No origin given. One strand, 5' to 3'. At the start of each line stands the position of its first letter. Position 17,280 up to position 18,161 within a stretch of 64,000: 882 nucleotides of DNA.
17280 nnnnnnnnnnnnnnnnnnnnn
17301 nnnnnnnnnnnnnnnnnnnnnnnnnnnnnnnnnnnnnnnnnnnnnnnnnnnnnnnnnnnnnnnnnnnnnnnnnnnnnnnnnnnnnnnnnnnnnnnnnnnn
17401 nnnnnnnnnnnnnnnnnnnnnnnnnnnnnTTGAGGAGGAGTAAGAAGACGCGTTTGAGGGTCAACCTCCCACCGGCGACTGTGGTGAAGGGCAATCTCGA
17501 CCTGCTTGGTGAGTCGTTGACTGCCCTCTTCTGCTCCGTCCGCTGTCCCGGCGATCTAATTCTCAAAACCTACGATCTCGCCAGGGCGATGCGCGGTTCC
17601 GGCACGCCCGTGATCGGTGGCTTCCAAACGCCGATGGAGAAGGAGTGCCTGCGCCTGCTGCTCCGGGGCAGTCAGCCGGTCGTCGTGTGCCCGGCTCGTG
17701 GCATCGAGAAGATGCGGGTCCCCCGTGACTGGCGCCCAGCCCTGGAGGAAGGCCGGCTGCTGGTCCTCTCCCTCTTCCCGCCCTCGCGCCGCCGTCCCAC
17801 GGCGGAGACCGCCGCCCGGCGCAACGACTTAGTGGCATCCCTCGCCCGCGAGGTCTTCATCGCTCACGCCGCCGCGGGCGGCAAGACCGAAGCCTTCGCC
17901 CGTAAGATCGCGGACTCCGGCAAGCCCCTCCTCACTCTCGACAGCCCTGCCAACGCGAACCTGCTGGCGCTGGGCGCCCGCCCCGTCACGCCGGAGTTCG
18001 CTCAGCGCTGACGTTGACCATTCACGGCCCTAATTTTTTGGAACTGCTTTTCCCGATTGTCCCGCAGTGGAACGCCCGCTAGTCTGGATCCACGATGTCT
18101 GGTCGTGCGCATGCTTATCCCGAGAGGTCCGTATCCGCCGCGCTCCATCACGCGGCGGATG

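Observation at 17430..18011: DprA/Smf-like SLOG-domain protein as terminal gene of a methyltransferase/helicase operon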

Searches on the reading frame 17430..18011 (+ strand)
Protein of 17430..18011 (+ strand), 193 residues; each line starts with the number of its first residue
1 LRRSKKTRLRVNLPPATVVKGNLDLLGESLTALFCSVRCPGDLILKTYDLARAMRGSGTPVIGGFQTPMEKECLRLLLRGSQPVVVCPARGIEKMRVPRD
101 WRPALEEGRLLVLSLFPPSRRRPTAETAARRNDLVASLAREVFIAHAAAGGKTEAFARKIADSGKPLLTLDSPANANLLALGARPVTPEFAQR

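Call 5: search_protein_families(library=pfam, proteins=[window:17430-18011:+], max_evalue=0.01)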
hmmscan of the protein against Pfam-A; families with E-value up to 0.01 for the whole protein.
window:17430-18011:+ (193 aa): 1 family
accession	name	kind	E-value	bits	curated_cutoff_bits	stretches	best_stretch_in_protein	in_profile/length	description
PF02481.21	DNA_processg_A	-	2.3e-07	30.7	29.6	1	12-175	26-192/212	DNA recombination-mediator protein A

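Call 6: search_protein_families(library=padloc, proteins=[window:17430-18011:+], max_evalue=0.01)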
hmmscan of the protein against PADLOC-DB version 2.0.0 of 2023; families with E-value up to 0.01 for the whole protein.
window:17430-18011:+ (193 aa): 1 family
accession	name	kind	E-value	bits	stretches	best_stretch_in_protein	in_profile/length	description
PDLC03927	PsyrA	-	3.5e-16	57.3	1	6-186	109-293/398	-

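Call 7: search_protein_families(library=ncbifam, proteins=[window:17430-18011:+], max_evalue=0.01)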
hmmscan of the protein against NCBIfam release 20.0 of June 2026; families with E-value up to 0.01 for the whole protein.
window:17430-18011:+ (193 aa): 1 family
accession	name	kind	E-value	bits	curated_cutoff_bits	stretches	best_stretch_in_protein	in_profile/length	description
TIGR00732.1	dprA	equivalog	1.3e-05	24.6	191.15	1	13-150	29-167/220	DNA-processing protein DprA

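Call 8: search_solved_structures(query=window:17430-18008:+, max_evalue=1, show_alignments=2)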
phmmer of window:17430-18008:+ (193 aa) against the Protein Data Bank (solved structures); distinct sequences matched with E-value up to 1: 1.
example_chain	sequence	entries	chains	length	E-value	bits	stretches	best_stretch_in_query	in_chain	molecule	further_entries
2ns0_A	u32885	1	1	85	0.28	14.4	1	71-109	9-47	Hypothetical protein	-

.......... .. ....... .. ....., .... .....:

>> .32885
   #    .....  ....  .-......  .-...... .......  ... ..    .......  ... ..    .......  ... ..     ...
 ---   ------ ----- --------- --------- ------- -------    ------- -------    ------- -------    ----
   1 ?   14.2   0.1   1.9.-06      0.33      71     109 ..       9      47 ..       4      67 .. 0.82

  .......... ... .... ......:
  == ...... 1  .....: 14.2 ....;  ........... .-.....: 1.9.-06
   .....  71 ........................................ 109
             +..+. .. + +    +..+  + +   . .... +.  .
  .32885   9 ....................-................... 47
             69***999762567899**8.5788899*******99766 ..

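Call 9: find_homologous_proteins(query=window:17430-18008:+, max_evalue=0.001)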
Query window:17430-18008:+ (193 aa): 3252 proteins with E <= 0.001 among 4038 candidates; the best 120 are listed.
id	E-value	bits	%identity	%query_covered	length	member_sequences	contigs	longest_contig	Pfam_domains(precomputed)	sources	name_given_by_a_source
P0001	8.5e-120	415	100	100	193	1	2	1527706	PF02481.22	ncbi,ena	-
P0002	1.1e-103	363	85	100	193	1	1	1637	PF02481.22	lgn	-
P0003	3.8e-100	351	88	96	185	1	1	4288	PF02481.22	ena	-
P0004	9.7e-90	318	81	94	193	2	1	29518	PF02481.22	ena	-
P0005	1.7e-88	313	80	94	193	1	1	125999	PF02481.22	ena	-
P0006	1.9e-88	313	81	92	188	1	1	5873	PF02481.22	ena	-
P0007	9.0e-88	311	79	96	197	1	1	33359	PF02481.22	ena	-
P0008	3.9e-87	309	79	93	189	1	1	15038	-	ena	-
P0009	3.0e-86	306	79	93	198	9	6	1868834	PF02481.22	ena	-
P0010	7.2e-86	305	79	93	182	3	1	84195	-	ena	-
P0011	1.3e-85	304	78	93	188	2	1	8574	PF02481.22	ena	-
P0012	2.9e-85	303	79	94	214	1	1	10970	PF02481.22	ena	-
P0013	6.0e-85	302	77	93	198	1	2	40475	PF02481.22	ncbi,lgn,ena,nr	ncbi:MAG: DNA-processing protein DprA [Bryobacterales bacterium]|nr:DNA-processing protein DprA [Bry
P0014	6.6e-85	302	83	87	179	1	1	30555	PF02481.22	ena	-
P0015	7.5e-85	302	82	84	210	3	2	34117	PF02481.22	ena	-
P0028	7.2e-84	298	78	93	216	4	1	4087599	PF02481.22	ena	-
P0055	3.2e-82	293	73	95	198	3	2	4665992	PF02481.22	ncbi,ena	-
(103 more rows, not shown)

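Call 10: find_encoding_contigs(protein=P0001, flank=10000, max_places=3)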
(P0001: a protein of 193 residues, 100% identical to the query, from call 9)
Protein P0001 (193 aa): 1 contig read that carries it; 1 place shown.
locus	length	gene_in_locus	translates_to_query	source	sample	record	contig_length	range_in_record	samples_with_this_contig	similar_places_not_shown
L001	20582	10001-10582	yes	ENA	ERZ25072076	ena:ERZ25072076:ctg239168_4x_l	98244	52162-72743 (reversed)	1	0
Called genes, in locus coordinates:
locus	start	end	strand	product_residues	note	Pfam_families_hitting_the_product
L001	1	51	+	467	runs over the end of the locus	PF00330:Aconitase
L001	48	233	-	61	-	-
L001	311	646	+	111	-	PF00694:Aconitase_C (weak), PF27512:LeuD, PF27434:LeuD_C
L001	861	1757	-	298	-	PF04055:Radical_SAM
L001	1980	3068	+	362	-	PF00180:Iso_dh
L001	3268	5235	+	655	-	PF13091:PLDc_2 (weak), PF00176:SNF2-rel_dom (weak), PF00270:DEAD (faint), PF04851:ResIII (faint)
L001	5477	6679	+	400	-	PF00271:Helicase_C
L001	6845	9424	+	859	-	PF20473:MmeI_Mtase (weak), PF07669:Eco57I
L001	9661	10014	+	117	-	-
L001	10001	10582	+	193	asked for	PF02481:DNA_processg_A (weak)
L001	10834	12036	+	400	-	PF00682:HMGL-like, PF22617:HCS_D2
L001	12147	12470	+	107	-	PF08502:LeuA_dimer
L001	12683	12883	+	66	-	-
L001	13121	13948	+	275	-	PF01476:LysM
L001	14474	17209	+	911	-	PF01565:FAD_binding_4, PF02913:FAD-oxidase_C, PF13183:Fer4_8, PF13534:Fer4_17, PF02754:CCG (weak)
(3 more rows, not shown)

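Call 11: find_encoding_contigs(protein=P0013, flank=10000, max_places=3)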
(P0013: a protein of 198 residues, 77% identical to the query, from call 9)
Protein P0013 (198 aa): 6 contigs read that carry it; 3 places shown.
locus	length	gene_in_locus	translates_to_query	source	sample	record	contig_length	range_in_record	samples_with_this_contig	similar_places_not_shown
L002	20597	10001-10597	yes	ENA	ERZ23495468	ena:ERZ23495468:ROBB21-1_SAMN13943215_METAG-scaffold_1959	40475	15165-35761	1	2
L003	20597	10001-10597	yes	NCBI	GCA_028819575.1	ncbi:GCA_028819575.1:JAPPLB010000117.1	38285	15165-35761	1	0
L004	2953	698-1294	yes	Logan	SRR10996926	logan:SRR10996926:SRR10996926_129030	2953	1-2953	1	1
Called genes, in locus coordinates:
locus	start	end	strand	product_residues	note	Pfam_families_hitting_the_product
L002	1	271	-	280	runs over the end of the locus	PF02621:VitK2_biosynth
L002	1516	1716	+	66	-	-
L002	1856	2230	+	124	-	PF17761:DUF1016_N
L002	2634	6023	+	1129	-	PF13091:PLDc_2 (weak), PF00176:SNF2-rel_dom (faint), PF00270:DEAD (faint), PF04851:ResIII (faint), PF00271:Helicase_C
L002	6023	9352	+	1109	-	PF20473:MmeI_Mtase (weak), PF07669:Eco57I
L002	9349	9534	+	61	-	-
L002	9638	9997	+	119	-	PF10387:DUF2442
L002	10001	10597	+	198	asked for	PF02481:DNA_processg_A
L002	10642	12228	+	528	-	PF07969:Amidohydro_3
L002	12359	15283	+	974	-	PF01839:FG-GAP (faint), PF13517:FG-GAP_3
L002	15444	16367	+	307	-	PF00795:CN_hydrolase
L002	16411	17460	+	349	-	PF04371:PAD_porph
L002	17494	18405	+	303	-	PF00288:GHMP_kinases_N, PF08544:GHMP_kinases_C (weak)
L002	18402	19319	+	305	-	PF01136:Peptidase_U32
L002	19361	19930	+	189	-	PF05163:DinB, PF12867:DinB_2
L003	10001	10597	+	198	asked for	PF02481:DNA_processg_A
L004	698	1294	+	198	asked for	PF02481:DNA_processg_A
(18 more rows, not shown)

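Call 12: find_encoding_contigs(protein=P0055, flank=10000, max_places=3)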
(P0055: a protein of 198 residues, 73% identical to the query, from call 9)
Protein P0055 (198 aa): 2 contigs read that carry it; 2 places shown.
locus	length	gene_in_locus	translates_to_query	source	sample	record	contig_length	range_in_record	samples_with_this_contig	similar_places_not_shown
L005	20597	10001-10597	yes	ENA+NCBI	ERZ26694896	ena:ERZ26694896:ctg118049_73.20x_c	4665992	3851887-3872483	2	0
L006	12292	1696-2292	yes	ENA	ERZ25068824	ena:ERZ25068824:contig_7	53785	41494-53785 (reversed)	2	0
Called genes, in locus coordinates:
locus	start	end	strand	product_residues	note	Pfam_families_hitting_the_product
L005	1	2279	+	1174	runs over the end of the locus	PF13091:PLDc_2 (weak), PF00270:DEAD (faint), PF04851:ResIII (faint), PF00176:SNF2-rel_dom (faint), PF00271:Helicase_C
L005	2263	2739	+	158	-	PF01850:PIN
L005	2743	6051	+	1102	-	PF20473:MmeI_Mtase (weak), PF07669:Eco57I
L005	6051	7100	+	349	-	-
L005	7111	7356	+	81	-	PF21748:UPF0150 (weak)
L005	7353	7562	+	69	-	PF07927:HicA_toxin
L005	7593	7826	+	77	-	-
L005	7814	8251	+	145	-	PF01850:PIN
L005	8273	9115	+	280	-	PF18144:SMODS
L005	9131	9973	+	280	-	PF18178:Cap17-like_N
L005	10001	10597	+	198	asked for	PF02481:DNA_processg_A (weak)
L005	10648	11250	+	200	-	PF13589:HATPase_c_3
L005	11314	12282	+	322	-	PF13546:DDE_5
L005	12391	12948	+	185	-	-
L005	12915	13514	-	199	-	PF13340:DUF4096, PF01609:DDE_Tnp_1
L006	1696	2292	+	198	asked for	PF02481:DNA_processg_A (weak)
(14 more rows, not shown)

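Call 17: find_related_loci(query=A1, collection=genome_contigs, flank=10000)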
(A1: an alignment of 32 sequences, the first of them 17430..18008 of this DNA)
Query A1 (193 aa) in genome_contigs; peptide patterns used: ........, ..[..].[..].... (x = any residue, [..] = any of these).
232 stretches matched a pattern; 187 encode a relative of the query (tblastn E <= 1e-3); the best 80 are kept; 80 distinct loci.
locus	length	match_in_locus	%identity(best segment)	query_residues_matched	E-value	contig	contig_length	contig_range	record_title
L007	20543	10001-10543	77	9-189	3e-89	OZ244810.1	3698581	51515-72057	MAG: Dehalococcoidia bacterium isolate 41c7b0a6-756e-404d-987c-16126d27c4c6 genome assembly, chromosome: 1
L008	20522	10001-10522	80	11-184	1e-88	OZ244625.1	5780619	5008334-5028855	MAG: Bryobacterales bacterium isolate 977db337-f3f5-4b10-816d-e0f1db46c981 genome assembly, chromosome: 1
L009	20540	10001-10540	77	8-187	3e-88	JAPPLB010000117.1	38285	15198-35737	MAG: Bryobacterales bacterium isolate RHO3_bin_12 NODE_2107_length_38285_cov_53.198954, whole genome shotgun sequence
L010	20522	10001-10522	79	11-184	9e-88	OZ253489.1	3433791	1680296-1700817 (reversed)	MAG: Dehalococcoidia bacterium isolate ffb8934b-577b-4777-8369-15bafc51d39f genome assembly, chromosome: 1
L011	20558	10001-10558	72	8-193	5e-87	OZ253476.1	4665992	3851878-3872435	MAG: Dehalococcoidia bacterium isolate f6f1a14d-75c1-44c4-996a-bd844335e16e genome assembly, chromosome: 1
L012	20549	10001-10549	76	5-187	6e-87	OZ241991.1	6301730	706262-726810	MAG: Bryobacterales bacterium isolate be22c93e-b65f-4d75-a14f-d13794267050 genome assembly, chromosome: 1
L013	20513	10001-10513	80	13-183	1e-86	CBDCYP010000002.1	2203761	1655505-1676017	MAG: Dehalococcoidia bacterium isolate 06e8d7b6-4dd8-4511-a8b9-2df4b96a342a genome assembly, contig: contig_2, whole gen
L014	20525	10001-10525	78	15-189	7e-86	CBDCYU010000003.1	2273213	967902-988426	MAG: Dehalococcoidia bacterium isolate 262ce888-de54-4936-a59d-857f670bbefa genome assembly, contig: contig_3, whole gen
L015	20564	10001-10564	73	5-192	5e-86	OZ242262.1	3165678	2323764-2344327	MAG: Dehalococcoidia bacterium isolate ad06fa00-f9d4-4df5-aac3-c9777a52e3f0 genome assembly, chromosome: 1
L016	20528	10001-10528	76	13-188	5e-86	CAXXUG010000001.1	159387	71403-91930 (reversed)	MAG: Chloroflexota bacterium isolate 95addbb1-5c76-455c-82f2-27e2b3f5f205 genome assembly, contig: contig_1, whole genom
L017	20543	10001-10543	75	12-192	1e-85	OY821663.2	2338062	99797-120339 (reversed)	MAG: Dehalococcoidia bacterium isolate 04ec0ed8-798b-4585-a8de-e3c995a4e665 genome assembly, chromosome: 1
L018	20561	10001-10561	72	9-193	1e-85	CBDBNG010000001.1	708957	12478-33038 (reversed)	MAG: Dehalococcoidia bacterium isolate bf0c3db4-aa9a-4590-80fe-59eb253c834e genome assembly, contig: contig_1, whole gen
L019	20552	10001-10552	73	9-192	4e-85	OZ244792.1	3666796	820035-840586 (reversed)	MAG: Dehalococcoidia bacterium isolate ad4dcc4a-e611-4ae4-9ebb-ef3820abf337 genome assembly, chromosome: 1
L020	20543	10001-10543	75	10-188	4e-85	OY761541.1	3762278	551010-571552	MAG: Dehalococcoidia bacterium isolate f9b9afb7-0d58-404f-89de-58ff16bbafec genome assembly, chromosome: 1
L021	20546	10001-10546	75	8-189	1e-84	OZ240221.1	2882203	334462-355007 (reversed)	MAG: Dehalococcoidia bacterium isolate 7567415b-4a3e-4746-a007-9ac3d6e47015 genome assembly, chromosome: 1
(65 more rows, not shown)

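Call 23: search_protein_representatives(alignment_id=A1)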
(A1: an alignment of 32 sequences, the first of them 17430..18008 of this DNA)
Query: 32 sequences, 197 profile positions. Proteins with E-value up to 0.001 (for the whole library): 2776; up to 1e-10: 1620; up to 1e-30: 578. The best 150 are listed.
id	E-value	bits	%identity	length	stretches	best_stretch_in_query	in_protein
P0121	1.7e-107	373.6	-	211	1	6-189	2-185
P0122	4.1e-83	294.0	-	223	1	7-189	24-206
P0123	5.3e-74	264.3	-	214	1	10-187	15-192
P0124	8.0e-74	263.7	-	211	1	8-185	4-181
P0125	5.1e-72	257.8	-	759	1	8-186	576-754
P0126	5.4e-72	257.7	-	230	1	13-187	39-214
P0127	2.1e-70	252.5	-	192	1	9-182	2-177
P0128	2.1e-69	249.2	-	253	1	12-190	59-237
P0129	5.8e-69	247.8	-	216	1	8-140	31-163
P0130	4.9e-68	244.8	-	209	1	14-188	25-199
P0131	1.2e-66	240.2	-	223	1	10-189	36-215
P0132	1.8e-65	236.4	-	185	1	21-187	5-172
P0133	3.8e-64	232.1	-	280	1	15-187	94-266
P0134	6.6e-64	231.3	-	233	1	11-187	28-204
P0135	6.8e-64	231.3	-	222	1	5-187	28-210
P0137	1.1e-63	230.6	-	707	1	11-185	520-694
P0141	9.9e-63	227.5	-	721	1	10-185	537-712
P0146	7.9e-62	224.5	-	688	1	11-185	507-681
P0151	6.7e-61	221.5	-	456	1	14-189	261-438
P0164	5.7e-59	215.2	-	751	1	15-183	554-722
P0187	2.2e-55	203.5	-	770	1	7-184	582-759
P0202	7.5e-54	198.5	-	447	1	6-186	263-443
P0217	3.4e-52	193.1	-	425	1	24-182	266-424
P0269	8.0e-49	182.1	-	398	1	16-164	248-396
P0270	8.9e-49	181.9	-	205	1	9-186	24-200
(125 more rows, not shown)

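Call 25: search_protein_families(library=pfam, proteins=[P0125, P0137, P0141, P0146, P0164, P0187, P0151, P0202, P0217, P0269], max_evalue=0.01)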
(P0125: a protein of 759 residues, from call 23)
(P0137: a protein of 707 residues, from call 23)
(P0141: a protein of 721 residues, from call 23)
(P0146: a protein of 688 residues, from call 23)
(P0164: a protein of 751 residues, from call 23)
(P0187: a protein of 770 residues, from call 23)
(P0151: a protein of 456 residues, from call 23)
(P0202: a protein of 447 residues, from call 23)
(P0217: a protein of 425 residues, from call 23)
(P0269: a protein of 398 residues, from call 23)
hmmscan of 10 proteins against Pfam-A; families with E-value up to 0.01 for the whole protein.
P0125 (759 aa): 2 families
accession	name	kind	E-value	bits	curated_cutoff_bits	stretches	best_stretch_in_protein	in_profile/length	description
PF02481.21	DNA_processg_A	-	3.8e-10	39.8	29.6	1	561-741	12-193/212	DNA recombination-mediator protein A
PF07669.17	Eco57I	-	0.0074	16.8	25.3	0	334-499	2-80/171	Eco57I restriction-modification methylase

P0137 (707 aa): 1 family
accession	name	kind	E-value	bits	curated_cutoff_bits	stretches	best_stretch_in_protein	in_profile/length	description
PF02481.21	DNA_processg_A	-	4.6e-06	26.4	29.6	1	504-654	14-165/212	DNA recombination-mediator protein A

P0141 (721 aa): 2 families
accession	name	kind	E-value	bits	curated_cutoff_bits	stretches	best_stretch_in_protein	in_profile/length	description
PF02481.21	DNA_processg_A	-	6.4e-10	39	29.6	1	512-700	4-193/212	DNA recombination-mediator protein A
PF20473.4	MmeI_Mtase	-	0.0017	18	27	1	209-254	7-52/259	MmeI, DNA-methyltransferase domain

P0146 (688 aa): 1 family
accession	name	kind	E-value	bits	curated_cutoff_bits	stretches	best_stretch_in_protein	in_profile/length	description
PF02481.21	DNA_processg_A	-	1.6e-06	27.9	29.6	1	504-670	25-194/212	DNA recombination-mediator protein A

P0164 (751 aa): 1 family
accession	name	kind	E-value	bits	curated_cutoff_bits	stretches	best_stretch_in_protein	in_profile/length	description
PF02481.21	DNA_processg_A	-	2e-09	37.4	29.6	1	530-712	10-193/212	DNA recombination-mediator protein A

P0187 (770 aa): 1 family
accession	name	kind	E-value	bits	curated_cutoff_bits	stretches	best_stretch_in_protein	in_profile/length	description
PF02481.21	DNA_processg_A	-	1.8e-06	27.7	29.6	1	562-743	6-188/212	DNA recombination-mediator protein A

P0151 (456 aa): 1 family
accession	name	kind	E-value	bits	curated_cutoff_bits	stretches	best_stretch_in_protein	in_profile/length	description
PF02481.21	DNA_processg_A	-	1.5e-13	50.8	29.6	1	243-394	15-165/212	DNA recombination-mediator protein A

P0202 (447 aa): 3 families
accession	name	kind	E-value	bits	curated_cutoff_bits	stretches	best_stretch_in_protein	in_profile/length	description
PF02481.21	DNA_processg_A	-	3.4e-11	43.2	29.6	1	248-430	8-193/212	DNA recombination-mediator protein A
PF00249.37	Myb_DNA-binding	-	0.0011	19.5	24.4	1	179-216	3-42/46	Myb-like DNA-binding domain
PF13936.12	HTH_38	-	0.0025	18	27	0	181-209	6-34/44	Helix-turn-helix domain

P0217 (425 aa): 0 families

P0269 (398 aa): 1 family
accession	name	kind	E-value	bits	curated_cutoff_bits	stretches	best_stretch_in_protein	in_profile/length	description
PF02481.21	DNA_processg_A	-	1.7e-05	24.6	29.6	1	246-380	31-168/212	DNA recombination-mediator protein A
